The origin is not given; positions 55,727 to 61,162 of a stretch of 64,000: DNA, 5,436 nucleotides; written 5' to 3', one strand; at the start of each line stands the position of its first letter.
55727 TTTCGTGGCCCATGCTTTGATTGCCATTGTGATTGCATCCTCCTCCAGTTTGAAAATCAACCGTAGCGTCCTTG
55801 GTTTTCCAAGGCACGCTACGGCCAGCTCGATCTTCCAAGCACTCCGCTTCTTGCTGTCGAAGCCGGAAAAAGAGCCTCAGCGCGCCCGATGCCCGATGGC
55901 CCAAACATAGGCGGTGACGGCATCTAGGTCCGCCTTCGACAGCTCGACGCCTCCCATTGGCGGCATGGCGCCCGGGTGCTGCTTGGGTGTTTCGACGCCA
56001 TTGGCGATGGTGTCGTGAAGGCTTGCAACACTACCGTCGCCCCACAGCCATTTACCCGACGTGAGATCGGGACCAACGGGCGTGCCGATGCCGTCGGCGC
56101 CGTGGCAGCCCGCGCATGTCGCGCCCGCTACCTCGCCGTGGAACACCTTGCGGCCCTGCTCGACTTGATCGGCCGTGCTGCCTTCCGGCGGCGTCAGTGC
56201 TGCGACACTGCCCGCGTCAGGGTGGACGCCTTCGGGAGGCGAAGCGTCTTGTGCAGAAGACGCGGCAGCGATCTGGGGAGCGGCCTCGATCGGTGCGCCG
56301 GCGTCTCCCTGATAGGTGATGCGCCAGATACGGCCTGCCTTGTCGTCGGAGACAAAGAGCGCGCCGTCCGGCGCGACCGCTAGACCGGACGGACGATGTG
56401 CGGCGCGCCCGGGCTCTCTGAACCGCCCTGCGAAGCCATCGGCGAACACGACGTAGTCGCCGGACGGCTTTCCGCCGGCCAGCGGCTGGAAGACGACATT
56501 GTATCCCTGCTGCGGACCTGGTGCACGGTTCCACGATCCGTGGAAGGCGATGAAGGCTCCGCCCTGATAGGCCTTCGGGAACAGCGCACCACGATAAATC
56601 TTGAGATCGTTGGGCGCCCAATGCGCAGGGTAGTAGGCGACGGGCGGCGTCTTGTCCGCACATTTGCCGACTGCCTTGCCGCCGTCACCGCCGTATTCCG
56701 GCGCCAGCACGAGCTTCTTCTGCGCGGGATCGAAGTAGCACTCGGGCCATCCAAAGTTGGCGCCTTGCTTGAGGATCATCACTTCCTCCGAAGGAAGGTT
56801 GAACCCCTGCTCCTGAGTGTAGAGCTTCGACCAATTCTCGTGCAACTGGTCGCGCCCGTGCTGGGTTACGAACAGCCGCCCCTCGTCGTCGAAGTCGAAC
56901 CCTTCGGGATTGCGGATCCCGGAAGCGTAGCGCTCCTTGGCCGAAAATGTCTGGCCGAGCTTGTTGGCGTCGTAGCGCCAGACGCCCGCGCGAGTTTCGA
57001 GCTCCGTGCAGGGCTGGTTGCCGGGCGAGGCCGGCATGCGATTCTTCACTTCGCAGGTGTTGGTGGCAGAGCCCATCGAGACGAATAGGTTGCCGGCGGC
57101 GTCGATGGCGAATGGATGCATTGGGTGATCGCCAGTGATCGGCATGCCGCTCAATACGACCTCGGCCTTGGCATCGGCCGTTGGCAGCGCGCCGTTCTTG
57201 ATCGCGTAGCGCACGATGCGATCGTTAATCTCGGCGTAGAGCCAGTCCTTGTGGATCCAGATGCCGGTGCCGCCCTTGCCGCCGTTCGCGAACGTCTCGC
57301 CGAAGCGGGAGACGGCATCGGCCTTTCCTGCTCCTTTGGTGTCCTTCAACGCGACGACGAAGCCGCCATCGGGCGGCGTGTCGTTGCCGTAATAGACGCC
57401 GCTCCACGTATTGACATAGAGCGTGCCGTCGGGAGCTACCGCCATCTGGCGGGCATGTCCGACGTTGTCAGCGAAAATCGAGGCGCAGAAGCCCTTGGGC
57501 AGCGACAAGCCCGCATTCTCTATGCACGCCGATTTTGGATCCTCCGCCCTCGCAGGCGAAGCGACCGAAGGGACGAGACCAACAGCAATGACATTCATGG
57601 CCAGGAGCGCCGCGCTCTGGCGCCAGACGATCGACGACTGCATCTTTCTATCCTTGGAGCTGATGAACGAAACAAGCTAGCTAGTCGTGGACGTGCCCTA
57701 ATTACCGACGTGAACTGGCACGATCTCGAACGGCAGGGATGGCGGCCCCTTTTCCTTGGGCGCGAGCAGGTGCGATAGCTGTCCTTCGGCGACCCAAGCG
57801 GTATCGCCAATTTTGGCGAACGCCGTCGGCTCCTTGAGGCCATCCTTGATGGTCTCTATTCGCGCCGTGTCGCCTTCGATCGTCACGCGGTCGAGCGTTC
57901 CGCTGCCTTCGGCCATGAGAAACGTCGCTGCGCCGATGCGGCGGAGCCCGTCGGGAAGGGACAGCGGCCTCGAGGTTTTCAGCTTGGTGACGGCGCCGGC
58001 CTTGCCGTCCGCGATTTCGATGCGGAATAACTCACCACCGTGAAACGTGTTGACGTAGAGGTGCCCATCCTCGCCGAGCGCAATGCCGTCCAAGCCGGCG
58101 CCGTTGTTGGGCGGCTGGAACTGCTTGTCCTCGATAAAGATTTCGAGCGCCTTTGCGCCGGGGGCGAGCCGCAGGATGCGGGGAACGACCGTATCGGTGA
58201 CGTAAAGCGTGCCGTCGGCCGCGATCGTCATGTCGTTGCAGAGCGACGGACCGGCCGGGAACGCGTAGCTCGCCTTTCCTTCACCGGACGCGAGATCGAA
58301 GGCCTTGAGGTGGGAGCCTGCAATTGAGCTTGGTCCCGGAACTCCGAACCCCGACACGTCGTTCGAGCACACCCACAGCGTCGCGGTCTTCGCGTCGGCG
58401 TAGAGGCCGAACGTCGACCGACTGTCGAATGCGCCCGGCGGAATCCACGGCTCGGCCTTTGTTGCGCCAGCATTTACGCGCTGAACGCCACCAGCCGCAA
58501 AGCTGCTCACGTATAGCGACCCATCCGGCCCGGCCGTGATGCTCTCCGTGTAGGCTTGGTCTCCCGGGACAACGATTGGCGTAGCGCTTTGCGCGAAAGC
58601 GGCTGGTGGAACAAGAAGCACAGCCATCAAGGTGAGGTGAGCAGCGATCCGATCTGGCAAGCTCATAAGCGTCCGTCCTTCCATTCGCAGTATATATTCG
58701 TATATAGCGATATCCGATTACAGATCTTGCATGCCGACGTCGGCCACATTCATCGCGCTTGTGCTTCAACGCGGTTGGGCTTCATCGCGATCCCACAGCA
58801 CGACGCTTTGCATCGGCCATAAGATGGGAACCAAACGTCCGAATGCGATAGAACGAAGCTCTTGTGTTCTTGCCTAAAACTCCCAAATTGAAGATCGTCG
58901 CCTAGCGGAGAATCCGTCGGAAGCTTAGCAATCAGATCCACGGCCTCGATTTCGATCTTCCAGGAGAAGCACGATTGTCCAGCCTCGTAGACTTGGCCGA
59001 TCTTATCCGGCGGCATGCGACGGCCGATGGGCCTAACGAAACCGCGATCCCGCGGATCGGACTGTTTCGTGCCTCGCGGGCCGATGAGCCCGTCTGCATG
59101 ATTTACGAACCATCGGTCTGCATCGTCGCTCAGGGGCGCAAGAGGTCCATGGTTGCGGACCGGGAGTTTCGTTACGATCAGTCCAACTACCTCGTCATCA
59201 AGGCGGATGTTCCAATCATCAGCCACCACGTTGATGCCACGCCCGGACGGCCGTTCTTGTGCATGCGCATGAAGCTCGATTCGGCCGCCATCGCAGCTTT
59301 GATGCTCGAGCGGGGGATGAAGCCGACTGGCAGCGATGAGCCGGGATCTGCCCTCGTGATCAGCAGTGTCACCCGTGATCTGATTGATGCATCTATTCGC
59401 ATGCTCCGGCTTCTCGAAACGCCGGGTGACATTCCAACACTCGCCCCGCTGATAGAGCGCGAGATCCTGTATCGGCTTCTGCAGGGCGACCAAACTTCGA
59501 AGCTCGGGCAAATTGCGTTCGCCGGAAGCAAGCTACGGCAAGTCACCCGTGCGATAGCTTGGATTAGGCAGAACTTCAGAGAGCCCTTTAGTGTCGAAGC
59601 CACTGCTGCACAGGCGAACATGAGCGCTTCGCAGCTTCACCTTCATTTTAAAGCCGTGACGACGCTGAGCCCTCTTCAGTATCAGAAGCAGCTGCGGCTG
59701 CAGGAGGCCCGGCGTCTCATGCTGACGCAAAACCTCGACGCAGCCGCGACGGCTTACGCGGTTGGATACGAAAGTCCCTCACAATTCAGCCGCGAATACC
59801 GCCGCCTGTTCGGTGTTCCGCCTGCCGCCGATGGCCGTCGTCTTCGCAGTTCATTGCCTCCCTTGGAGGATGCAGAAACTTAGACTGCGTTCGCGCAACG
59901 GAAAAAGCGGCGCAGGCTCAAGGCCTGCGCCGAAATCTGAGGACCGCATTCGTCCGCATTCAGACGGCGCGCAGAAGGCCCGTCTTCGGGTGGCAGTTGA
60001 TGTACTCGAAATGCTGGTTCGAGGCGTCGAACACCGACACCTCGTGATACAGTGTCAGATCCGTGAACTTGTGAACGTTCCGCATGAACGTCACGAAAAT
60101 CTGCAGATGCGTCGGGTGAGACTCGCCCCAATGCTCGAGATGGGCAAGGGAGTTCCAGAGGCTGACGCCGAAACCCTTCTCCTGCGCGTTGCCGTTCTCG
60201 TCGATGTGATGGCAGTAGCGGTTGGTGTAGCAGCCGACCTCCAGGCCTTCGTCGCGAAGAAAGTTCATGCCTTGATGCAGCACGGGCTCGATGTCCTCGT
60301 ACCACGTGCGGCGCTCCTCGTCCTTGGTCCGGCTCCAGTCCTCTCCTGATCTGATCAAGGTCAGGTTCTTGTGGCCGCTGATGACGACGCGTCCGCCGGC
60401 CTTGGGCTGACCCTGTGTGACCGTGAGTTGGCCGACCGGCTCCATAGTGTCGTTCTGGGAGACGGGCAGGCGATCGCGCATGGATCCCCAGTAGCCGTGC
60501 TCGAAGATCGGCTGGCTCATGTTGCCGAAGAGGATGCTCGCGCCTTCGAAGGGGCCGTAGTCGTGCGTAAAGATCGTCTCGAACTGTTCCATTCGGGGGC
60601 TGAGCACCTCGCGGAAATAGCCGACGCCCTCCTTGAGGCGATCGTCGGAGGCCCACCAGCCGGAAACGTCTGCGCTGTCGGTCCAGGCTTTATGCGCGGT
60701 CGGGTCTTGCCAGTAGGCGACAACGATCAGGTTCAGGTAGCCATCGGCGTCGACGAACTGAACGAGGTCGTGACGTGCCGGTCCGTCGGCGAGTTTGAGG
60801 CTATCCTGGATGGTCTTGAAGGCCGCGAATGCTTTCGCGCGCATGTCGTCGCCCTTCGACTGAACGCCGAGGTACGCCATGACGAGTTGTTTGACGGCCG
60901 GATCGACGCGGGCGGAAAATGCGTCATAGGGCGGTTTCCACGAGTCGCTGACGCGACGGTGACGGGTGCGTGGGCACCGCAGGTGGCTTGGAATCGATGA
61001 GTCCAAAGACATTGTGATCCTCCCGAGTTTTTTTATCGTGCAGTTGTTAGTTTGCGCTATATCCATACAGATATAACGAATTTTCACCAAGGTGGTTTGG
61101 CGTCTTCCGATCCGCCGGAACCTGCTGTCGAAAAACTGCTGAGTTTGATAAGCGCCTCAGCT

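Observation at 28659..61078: A 24-bp AT-rich palindrome, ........-N8-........, recurs upstream of four unrelated transcription units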

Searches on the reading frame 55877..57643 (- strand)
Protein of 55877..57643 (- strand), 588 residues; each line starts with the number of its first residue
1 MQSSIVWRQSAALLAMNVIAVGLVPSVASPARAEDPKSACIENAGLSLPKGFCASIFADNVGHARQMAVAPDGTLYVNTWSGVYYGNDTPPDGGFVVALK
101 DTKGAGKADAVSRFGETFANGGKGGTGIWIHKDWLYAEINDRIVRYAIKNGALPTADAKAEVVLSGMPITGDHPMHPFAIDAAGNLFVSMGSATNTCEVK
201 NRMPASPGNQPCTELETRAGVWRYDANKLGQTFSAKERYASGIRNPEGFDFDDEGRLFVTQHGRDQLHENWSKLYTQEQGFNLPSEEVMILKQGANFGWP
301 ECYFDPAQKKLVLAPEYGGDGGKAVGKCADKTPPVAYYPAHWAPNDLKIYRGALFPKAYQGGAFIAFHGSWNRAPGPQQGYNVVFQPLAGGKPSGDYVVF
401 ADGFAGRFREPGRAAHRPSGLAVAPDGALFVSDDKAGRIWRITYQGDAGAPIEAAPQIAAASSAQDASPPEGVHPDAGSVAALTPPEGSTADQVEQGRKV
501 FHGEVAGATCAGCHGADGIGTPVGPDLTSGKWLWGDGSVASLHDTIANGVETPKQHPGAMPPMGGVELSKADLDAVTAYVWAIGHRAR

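Call 21: search_protein_families(library=pfam, proteins=[window:55877-57643:-])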
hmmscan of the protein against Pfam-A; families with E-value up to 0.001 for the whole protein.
window:55877-57643:- (588 aa): 6 families
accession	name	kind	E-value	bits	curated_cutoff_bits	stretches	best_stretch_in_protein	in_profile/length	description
PF07995.17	GSDH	-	3.6e-17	63.1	25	1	156-366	95-276/332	Glucose / Sorbosone dehydrogenase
PF13442.11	Cytochrome_CBB3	-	4e-10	40.3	27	1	507-580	11-68/68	Cytochrome C oxidase, cbb3-type, subunit III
PF00034.26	Cytochrom_C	-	6.6e-09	37.4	21.3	1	496-581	3-87/90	Cytochrome c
PF23500.1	DUF7133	-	4.7e-08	33.2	27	1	46-287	9-232/385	Domain of unknown function (DUF7133)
PF20067.5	SSL_N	-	7.5e-06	26.2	18.9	0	415-442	20-46/46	Strictosidine synthase-like, N-terminal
PF01436.27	NHL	-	5.4e-05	23.5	20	0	417-441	3-27/28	NHL repeat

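Call 23: search_protein_families(library=ncbifam, proteins=[window:55877-57643:-])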
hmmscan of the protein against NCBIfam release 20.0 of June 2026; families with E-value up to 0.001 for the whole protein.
window:55877-57643:- (588 aa): 6 families
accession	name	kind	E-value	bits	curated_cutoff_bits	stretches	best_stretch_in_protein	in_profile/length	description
TIGR02604.1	Piru_Ver_Nterm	subfamily_domain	9.9e-18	64.6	122.2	1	90-433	43-338/367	PVC-type heme-binding CxxCH protein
TIGR00782.1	ccoP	equivalog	9.9e-13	48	179.95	1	508-584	116-193/285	cytochrome-c oxidase, cbb3-type subunit III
NF033206.1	ScyE_fam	subfamily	5.8e-10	39.2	80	0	217-266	232-275/333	ScyD/ScyE family protein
TIGR03606.1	non_repeat_PQQ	subfamily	1.9e-05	23.7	434.55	0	272-301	241-269/454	glucose/sorbosone family PQQ-dependent dehydrogenase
NF050122.1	bc1_QcrC_actin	exception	0.00021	20.7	200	1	489-584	36-118/253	cytochrome bc1 complex diheme cytochrome c subunit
TIGR02603.1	CxxCH_TIGR02603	domain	0.00026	21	68.15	1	494-529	3-33/134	putative heme-binding domain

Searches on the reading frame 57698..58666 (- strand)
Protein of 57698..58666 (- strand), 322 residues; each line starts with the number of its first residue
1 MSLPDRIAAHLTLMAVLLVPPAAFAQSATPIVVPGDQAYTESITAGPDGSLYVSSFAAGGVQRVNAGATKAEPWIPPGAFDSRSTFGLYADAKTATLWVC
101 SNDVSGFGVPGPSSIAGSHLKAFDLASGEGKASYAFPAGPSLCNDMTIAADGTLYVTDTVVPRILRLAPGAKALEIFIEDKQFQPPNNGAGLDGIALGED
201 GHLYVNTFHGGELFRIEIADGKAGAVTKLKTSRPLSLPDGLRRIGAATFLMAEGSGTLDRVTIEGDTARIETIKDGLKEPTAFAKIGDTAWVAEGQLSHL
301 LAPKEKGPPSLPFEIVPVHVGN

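Call 10: search_protein_families(library=pfam, proteins=[window:57698-58666:-])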
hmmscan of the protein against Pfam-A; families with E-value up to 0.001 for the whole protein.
window:57698-58666:- (322 aa): 2 families
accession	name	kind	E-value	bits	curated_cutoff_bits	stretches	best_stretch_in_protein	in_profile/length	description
PF24684.1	Vgb_lyase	-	9.8e-09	34.9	50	1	133-293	89-239/290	Virginiamycin B lyase family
PF08450.18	SGL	-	0.00021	21.4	26.3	0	149-234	142-227/246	SMP-30/Gluconolactonase/LRE-like region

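Call 23: search_protein_families(library=ncbifam, proteins=[window:57698-58666:-])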
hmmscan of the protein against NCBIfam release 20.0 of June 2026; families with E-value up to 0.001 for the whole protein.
window:57698-58666:- (322 aa): 1 family
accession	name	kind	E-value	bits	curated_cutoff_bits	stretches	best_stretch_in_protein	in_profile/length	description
NF033206.1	ScyE_fam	subfamily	3.2e-05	23.6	80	0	37-64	205-232/333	ScyD/ScyE family protein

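Call 51: find_related_loci(query=window:57698-58666:-, collection=metagenome_contigs, flank=5000)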
Query window:57698-58666:- (322 aa) in metagenome_contigs; peptide patterns used: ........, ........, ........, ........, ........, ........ (x = any residue, [..] = any of these).
358 stretches matched a pattern; 7 encode a relative of the query (tblastn E <= 1e-3); 7 distinct loci.
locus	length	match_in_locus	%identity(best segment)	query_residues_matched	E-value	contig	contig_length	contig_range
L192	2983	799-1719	57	14-318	2e-114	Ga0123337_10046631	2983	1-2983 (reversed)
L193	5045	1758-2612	39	31-320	5e-49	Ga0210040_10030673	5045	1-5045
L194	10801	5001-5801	37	31-306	4e-45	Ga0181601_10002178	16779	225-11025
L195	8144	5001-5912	33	8-318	2e-43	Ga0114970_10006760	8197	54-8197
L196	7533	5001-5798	36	31-306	8e-43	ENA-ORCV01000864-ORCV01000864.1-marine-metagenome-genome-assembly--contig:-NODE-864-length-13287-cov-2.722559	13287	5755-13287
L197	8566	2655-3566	33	8-318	6e-43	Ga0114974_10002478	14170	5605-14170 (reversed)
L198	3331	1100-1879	35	31-306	1e-40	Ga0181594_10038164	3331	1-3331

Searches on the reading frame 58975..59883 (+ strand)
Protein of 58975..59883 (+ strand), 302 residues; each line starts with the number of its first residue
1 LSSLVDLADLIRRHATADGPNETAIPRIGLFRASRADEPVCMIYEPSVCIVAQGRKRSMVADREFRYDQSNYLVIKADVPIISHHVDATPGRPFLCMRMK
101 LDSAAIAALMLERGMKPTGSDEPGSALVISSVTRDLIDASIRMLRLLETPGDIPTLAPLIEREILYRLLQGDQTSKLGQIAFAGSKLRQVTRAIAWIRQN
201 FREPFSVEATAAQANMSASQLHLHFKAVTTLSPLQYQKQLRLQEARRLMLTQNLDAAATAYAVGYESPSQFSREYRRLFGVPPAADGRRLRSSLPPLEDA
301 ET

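Call 10: search_protein_families(library=pfam, proteins=[window:58975-59883:+])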
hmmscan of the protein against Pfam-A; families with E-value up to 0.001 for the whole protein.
window:58975-59883:+ (302 aa): 3 families
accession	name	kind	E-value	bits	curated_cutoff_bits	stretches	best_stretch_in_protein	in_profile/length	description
PF06719.19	AraC_N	-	1.9e-50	170.8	24.2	1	24-174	1-148/150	AraC-type transcriptional regulator N-terminus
PF12833.13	HTH_18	-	3.9e-21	75.6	33.6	1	211-285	2-76/80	Helix-turn-helix domain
PF00165.29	HTH_AraC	-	8.8e-09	35.7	26.6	0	260-281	15-35/42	Bacterial regulatory helix-turn-helix proteins, AraC family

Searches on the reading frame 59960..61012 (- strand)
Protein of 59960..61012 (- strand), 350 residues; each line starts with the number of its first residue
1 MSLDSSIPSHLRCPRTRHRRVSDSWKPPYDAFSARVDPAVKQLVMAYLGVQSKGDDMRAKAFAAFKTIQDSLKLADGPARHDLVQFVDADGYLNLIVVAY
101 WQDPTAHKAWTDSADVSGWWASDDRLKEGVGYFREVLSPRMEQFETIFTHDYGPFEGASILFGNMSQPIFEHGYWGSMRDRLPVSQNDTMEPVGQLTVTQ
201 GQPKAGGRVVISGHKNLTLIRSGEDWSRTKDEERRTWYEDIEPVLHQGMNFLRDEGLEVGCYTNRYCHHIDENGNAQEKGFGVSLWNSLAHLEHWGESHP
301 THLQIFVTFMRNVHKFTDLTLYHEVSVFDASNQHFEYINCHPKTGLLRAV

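Call 10: search_protein_families(library=pfam, proteins=[window:59960-61012:-])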
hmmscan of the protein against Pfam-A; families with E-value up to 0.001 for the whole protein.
window:59960-61012:- (350 aa): 3 families
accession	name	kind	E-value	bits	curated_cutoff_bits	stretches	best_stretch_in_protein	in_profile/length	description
PF13816.12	Dehydratase_hem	-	1.7e-95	320.4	25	1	46-346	1-310/310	Haem-containing dehydratase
PF13826.12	Monooxy_af470-like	-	1.4e-07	32.3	25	1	277-346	51-118/118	Monooxygenase af470-like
PF03992.22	ABM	-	0.00037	21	23.1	0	63-116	20-72/78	Antibiotic biosynthesis monooxygenase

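Call 23: search_protein_families(library=ncbifam, proteins=[window:59960-61012:-])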
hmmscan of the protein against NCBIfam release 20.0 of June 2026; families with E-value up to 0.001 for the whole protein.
window:59960-61012:- (350 aa): 1 family
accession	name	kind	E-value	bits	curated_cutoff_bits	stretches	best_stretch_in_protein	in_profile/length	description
NF050090.1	AlifAldimDhtsOxdA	equivalog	1.4e-147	491.6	600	1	3-349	1-346/349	aliphatic aldoxime dehydratase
